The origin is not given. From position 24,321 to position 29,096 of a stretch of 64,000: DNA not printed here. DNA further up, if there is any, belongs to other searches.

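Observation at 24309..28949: Stand-alone giant SF1 helicase fused to a DUF559/Vsr-like nuclease: candidate single-gene defence factor divergent from an ArsR-controlled operon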

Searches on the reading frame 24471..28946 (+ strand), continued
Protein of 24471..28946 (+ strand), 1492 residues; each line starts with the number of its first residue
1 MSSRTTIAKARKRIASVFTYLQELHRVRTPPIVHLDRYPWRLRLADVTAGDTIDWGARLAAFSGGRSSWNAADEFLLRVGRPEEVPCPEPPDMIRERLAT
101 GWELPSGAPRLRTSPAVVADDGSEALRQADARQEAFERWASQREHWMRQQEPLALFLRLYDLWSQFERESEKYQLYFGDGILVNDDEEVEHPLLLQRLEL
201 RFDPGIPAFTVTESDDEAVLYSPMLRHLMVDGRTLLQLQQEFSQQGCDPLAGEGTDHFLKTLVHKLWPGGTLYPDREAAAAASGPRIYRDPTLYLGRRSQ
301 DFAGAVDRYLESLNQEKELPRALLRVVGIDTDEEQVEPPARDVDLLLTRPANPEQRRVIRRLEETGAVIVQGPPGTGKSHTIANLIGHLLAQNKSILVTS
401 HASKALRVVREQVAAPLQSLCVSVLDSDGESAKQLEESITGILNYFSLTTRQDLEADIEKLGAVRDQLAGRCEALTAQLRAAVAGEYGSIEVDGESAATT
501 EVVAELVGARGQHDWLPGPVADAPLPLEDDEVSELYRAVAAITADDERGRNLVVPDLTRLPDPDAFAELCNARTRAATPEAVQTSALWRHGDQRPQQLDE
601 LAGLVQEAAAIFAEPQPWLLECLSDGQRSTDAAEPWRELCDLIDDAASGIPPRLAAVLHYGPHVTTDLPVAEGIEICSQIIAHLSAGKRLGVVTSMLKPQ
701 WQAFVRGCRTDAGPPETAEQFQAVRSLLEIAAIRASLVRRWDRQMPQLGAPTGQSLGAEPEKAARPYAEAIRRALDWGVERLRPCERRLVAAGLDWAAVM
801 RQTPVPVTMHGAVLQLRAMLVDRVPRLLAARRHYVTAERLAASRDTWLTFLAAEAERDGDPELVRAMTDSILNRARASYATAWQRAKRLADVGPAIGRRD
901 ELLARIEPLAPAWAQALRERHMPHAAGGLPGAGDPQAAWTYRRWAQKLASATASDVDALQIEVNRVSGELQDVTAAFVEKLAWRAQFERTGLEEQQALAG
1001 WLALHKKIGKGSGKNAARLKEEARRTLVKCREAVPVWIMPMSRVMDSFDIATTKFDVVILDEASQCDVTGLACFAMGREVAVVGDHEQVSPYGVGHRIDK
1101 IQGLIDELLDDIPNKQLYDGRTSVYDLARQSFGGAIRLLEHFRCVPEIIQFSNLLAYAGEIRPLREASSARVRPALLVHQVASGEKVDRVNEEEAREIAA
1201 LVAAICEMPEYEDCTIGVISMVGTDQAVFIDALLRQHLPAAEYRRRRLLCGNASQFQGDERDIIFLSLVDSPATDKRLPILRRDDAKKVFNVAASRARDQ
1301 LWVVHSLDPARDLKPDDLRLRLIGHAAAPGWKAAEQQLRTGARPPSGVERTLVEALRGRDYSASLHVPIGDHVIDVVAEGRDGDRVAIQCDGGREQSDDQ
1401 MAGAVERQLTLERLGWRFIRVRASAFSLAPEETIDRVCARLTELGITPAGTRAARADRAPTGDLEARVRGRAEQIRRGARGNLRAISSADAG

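Call 58: search_protein_families(library=pfam, alignment_id=A5, max_evalue=0.00001)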
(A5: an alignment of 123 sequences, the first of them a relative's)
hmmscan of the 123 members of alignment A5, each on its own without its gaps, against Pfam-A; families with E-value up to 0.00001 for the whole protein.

A. member 1, L002:8157-8822:- (222 aa): 0 families

B. families by the number of members that match (of 123 scanned): 151 families (the first 25 are shown)
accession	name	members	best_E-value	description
PF06537.16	DHOR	3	1.2e-42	Di-haem oxidoreductase, putative peroxidase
PF00171.27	Aldedh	2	6.3e-176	Aldehyde dehydrogenase family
PF02646.22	RmuC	2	5e-107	RmuC family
PF01610.23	DDE_Tnp_ISL3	2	3.2e-61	Transposase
PF01432.26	Peptidase_M3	2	8.3e-55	Peptidase family M3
PF00775.27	Dioxygenase_C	2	2.1e-53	Dioxygenase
PF00400.38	WD40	2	2.9e-50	WD domain, G-beta repeat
PF25174.1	Beta-prop_THOC3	2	7.9e-44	THOC3 beta-propeller domain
PF24814.1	WD40_Prp19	2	5.2e-43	Prp19 WD40 domain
PF25173.1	Beta-prop_WDR3_1st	2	7.7e-43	WDR3 first beta-propeller domain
PF24817.1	WD40_WDHD1_1st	2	5.9e-34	WDHD1 first WD40 domain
PF08447.18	PAS_3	2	3.7e-32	PAS fold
PF23414.1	Beta-prop_EML_2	2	9.8e-28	Echinoderm microtubule-associated protein second beta-propeller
PF24807.1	WD40_CDC20-Fz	2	5.6e-26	CDC20/Fizzy WD40 domain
PF00691.25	OmpA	2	4e-23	OmpA family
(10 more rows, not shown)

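Call 69: search_dna_similar(query=window:24471-28946:+, collection=plasmids, mode=protein, max_rows=25)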
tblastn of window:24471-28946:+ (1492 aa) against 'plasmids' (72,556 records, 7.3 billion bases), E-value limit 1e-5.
Records with a match: 532; places in all: 537; records where one place covers at least 80% of the query: 6.
Best place of each record, by identity: <60% 532.
By first word of the organism name: Klebsiella 233; Ralstonia 105; Acinetobacter 38; Agrobacterium 23; Rhizobium 20; Raoultella 10; Variovorax 5; Streptomyces 5; Mesorhizobium 5; Sphingobium 4; and 56 more.
By predicted mobility (MOB-suite, as given by PLSDB): conjugative 226; non-mobilizable 163; mobilizable 143.
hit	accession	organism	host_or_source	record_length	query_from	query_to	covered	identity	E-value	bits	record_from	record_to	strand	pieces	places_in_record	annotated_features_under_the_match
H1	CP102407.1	Fusobacteria bacterium ZRK30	pure culture,cold seep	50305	8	1472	98%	30.6%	0e+0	625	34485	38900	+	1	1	AAA domain-containing protein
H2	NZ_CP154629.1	Acetoanaerobium noterae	cell culture,Sludge of a digestion ...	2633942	13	1475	98%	29.8%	0e+0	659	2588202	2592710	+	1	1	none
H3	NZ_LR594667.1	Variovorax sp. SRS16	linuron-contaminated soil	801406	73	1461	93%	27.2%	2e-90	334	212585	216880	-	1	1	AAA domain-containing protein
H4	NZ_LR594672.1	Variovorax sp. PBL-E5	linuron-contaminated soil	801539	73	1461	93%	27.2%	2e-90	334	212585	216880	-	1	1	AAA domain-containing protein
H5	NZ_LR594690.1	Variovorax sp. WDL1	linuron-contaminated soil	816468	73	1461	93%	27.2%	2e-90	334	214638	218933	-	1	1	AAA domain-containing protein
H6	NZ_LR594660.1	Variovorax sp. PBL-H6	linuron-contaminated soil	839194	73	1461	93%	27.2%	2e-90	334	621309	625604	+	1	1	AAA domain-containing protein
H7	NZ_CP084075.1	Fusobacterium vincentii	-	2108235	4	1450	74%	29.6%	5e-93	523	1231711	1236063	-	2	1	none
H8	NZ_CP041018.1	Sphingobium fuliginis ATCC 27551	cell culture,Water of rice field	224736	7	1450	68%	31.7%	2e-60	362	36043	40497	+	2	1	DUF3320 domain-containing protein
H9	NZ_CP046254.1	Sphingobium sp. CAP-1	cell culture,activated sludge of ...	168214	7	1450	68%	31.7%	3e-60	361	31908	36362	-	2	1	DUF3320 domain-containing protein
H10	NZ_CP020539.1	Sphingobium herbicidovorans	cell culture,soil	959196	7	1448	68%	31.5%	1e-60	363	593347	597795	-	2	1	DUF3320 domain-containing protein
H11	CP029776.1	Deinococcus actinosclerus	mixed culture,wastewater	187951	134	1450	64%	32.9%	4e-74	430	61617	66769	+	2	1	hypothetical protein (x3) | IS701 family transposase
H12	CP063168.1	Variovorax paradoxus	-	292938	7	1453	70%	30.1%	4e-71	386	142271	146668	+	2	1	AAA family ATPase | hypothetical protein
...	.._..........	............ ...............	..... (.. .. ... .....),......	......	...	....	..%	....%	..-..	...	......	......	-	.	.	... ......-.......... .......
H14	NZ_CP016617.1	Microvirga ossetica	Vicia alpestris,cell culture,nodules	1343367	1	1449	69%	29.7%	1e-59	343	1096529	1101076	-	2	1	none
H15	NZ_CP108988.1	Streptomyces sp. NBC_00723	-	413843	338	1457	64%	31.4%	8e-56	346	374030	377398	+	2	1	AAA domain-containing protein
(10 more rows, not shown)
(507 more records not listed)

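Call 70: search_dna_similar(query=window:24471-28946:+, collection=phages, mode=protein, max_rows=15)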
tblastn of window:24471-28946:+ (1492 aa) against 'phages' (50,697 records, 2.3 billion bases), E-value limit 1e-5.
Records with a match: 4; places in all: 4; records where one place covers at least 80% of the query: 0.
Best place of each record, by identity: <60% 4.
By first word of the organism name: Bacteriophage 3; Salmonella 1.
By host as written in the record: - 3; Salmonella enterica subsp. enterica serovar Kentucky 1.
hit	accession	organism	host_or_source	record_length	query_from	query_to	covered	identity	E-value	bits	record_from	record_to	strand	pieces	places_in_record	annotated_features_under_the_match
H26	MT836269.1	Bacteriophage sp.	human fecal samples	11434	1035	1460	29%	24.3%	1e-11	76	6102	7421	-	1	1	record has no annotation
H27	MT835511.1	Bacteriophage sp.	human fecal samples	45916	1055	1301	17%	27.8%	1e-7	63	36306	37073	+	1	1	record has no annotation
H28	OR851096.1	Salmonella phage S.Kent 1-2-1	Salmonella enterica subsp. enterica ...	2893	1056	1304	17%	26.4%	4e-12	77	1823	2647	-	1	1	record has no annotation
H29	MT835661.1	Bacteriophage sp.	human fecal samples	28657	1051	1306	17%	25.2%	1e-5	57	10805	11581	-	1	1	record has no annotation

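Call 71: get_annotated_region(hit=H8, flank=6000)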
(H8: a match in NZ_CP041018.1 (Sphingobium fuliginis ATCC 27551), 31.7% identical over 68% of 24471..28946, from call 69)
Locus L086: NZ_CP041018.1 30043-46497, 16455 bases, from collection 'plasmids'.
description: Sphingobium fuliginis ATCC 27551 plasmid pSF1, complete sequence
organism: Sphingobium fuliginis ATCC 27551 (NCBI taxid 1208342)
taxonomy: Bacteria; Pseudomonadota; Alphaproteobacteria; Sphingomonadales; Sphingomonadaceae; Sphingobium; Sphingobium fuliginis; Sphingobium fuliginis ATCC 27551
host: -; source: cell culture,Water of rice field; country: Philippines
typing (MOB-suite, as given by PLSDB): conjugative; replicon rep_cluster_647; relaxase MOBP; mating-pair formation MPF_T
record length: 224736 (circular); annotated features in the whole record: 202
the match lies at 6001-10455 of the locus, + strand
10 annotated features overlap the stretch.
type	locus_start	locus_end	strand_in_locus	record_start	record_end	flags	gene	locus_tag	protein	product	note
CDS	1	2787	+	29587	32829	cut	-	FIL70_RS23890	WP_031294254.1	site-specific DNA-methyltransferase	GO:0009307 - DNA restriction-modification system [Evidence IEA]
CDS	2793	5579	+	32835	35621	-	-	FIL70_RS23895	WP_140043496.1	BPTD_3080 family restriction endonuclease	-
CDS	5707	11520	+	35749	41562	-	-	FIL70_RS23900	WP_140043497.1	DUF3320 domain-containing protein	-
CDS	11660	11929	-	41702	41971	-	-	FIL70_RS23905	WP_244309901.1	hypothetical protein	-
CDS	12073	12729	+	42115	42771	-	-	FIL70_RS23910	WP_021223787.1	hypothetical protein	-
CDS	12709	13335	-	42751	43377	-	-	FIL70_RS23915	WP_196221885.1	DUF6088 family protein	-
CDS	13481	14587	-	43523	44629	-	-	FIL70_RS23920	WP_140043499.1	relaxase/mobilization nuclease domain-containing protein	-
CDS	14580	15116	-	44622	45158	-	-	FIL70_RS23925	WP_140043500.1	plasmid mobilization relaxosome protein MobC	-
CDS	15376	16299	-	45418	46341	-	-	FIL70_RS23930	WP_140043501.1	ParB/RepB/Spo0J family partition protein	GO:0007059 - chromosome segregation [Evidence IEA]; GO:0000910 - cytokinesis [Evidence IEA]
CDS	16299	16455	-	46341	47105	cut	-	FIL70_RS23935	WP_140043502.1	ParA family protein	-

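Call 72: get_annotated_region(hit=H1, flank=8000)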
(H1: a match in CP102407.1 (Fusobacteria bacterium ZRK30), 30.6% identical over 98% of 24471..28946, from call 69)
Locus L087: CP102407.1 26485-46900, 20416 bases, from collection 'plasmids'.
description: Fusobacteria bacterium ZRK30 plasmid pZRK30-2, complete sequence
organism: Fusobacteria bacterium ZRK30 (NCBI taxid 2970471)
taxonomy: Bacteria; Fusobacteriota; ; ; ; ; Fusobacteria bacterium ZRK30
host: -; source: pure culture,cold seep; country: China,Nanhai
typing (MOB-suite, as given by PLSDB): non-mobilizable
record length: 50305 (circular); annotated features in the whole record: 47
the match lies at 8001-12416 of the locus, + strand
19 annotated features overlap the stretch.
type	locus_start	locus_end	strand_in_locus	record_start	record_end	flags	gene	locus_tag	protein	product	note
CDS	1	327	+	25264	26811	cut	-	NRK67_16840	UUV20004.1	type I restriction-modification system subunit M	-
CDS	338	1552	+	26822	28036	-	-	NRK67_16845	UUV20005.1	restriction endonuclease subunit S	-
CDS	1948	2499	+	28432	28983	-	-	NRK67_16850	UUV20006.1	hypothetical protein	-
CDS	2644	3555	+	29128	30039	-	-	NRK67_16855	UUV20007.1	hypothetical protein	-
CDS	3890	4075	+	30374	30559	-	-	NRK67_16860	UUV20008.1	hypothetical protein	-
CDS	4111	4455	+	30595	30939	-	-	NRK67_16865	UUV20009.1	hypothetical protein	-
CDS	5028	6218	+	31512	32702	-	-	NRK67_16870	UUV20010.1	tyrosine-type recombinase/integrase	-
CDS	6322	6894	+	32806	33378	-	-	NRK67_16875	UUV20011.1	hypothetical protein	-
CDS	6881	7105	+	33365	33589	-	-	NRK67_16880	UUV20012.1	hypothetical protein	-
CDS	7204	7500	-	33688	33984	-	-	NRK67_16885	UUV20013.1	hypothetical protein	-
CDS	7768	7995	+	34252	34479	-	-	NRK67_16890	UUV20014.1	PC4/YdbC family ssDNA-binding protein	-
CDS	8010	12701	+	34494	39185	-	-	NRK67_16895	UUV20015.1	AAA domain-containing protein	-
CDS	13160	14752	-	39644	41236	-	-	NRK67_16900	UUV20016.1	sensor domain-containing diguanylate cyclase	-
CDS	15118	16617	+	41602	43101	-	-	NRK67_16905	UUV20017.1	putative DNA binding domain-containing protein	-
CDS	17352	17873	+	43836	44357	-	-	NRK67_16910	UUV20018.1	hypothetical protein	-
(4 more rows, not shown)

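Call 74: search_protein_families(library=pfam, proteins=[L086:5707-11517:+, L087:8010-12698:+, L087:7768-7992:+], max_evalue=0.001)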
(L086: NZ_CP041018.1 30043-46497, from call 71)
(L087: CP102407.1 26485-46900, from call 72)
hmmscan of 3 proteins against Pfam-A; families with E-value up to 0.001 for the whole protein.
L086:5707-11517:+ (1937 aa): 9 families
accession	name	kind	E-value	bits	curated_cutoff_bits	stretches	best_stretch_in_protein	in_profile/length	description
PF18741.7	MTES_1575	-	2.4e-29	101.7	38.2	1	1481-1574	1-96/96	REase_MTES_1575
PF13086.12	AAA_11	-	7.2e-16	59.2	27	2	487-591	2-107/257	AAA domain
PF13087.12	AAA_12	-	1.1e-13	51.7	27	1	1271-1437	17-191/195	AAA domain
PF13604.12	AAA_30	-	1.1e-10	42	27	1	487-552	2-69/191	AAA domain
PF13245.12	AAA_19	-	2.9e-09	37.6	25.1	1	493-556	3-68/134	AAA domain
PF11784.13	DUF3320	-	1.7e-08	34.7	25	1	1786-1833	2-49/50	Protein of unknown function (DUF3320)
PF04480.18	DUF559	-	6e-06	26.5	20.6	1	1481-1574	17-108/109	Protein of unknown function (DUF559)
PF01443.25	Viral_helicase1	-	7.7e-05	23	21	0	505-534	2-32/228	Viral superfamily 1 RNA helicase core domain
PF13191.12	AAA_16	-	0.00037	21.5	32.6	1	500-606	24-129/167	AAA ATPase domain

L087:8010-12698:+ (1563 aa): 12 families
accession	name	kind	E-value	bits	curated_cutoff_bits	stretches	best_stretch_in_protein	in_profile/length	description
PF18741.7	MTES_1575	-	3.7e-27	94.7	38.2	1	1345-1437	1-96/96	REase_MTES_1575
PF13087.12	AAA_12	-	1.4e-21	77.4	27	1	1118-1305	4-191/195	AAA domain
PF13086.12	AAA_11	-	6.9e-20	72.3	27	2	353-484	3-139/257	AAA domain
PF13245.12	AAA_19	-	3e-11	44.1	25.1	1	360-417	5-64/134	AAA domain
PF13604.12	AAA_30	-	1.5e-10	41.5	27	1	353-413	3-65/191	AAA domain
PF20720.3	nSTAND3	-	8.3e-07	29.3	27.2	1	359-413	10-64/155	Novel STAND NTPase 3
PF04851.21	ResIII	-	3.5e-06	27.5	22.5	0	358-419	20-77/164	Type III restriction enzyme, res subunit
PF00580.27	UvrD-helicase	-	4.5e-06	27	23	1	353-488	2-121/271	UvrD/REP helicase N-terminal domain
PF01443.25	Viral_helicase1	-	3e-05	24.4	21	0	1040-1085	47-98/228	Viral superfamily 1 RNA helicase core domain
PF04480.18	DUF559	-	3.1e-05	24.2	20.6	1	1357-1437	32-108/109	Protein of unknown function (DUF559)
PF09848.15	SLFN-g3_helicase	-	0.00016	21.5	24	0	369-419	4-60/354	Schlafen group 3, DNA/RNA helicase domain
PF05127.21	NAT10_TcmA_helicase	-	0.00046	20.6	22.7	0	371-486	2-105/176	RNA cytidine acetyltransferase NAT10/TcmA, helicase domain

L087:7768-7992:+ (75 aa): 1 family
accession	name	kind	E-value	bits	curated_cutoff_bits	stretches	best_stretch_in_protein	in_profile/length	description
PF02229.22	PC4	-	1.7e-09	37.5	25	1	23-68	4-51/52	Transcriptional Coactivator p15 (PC4)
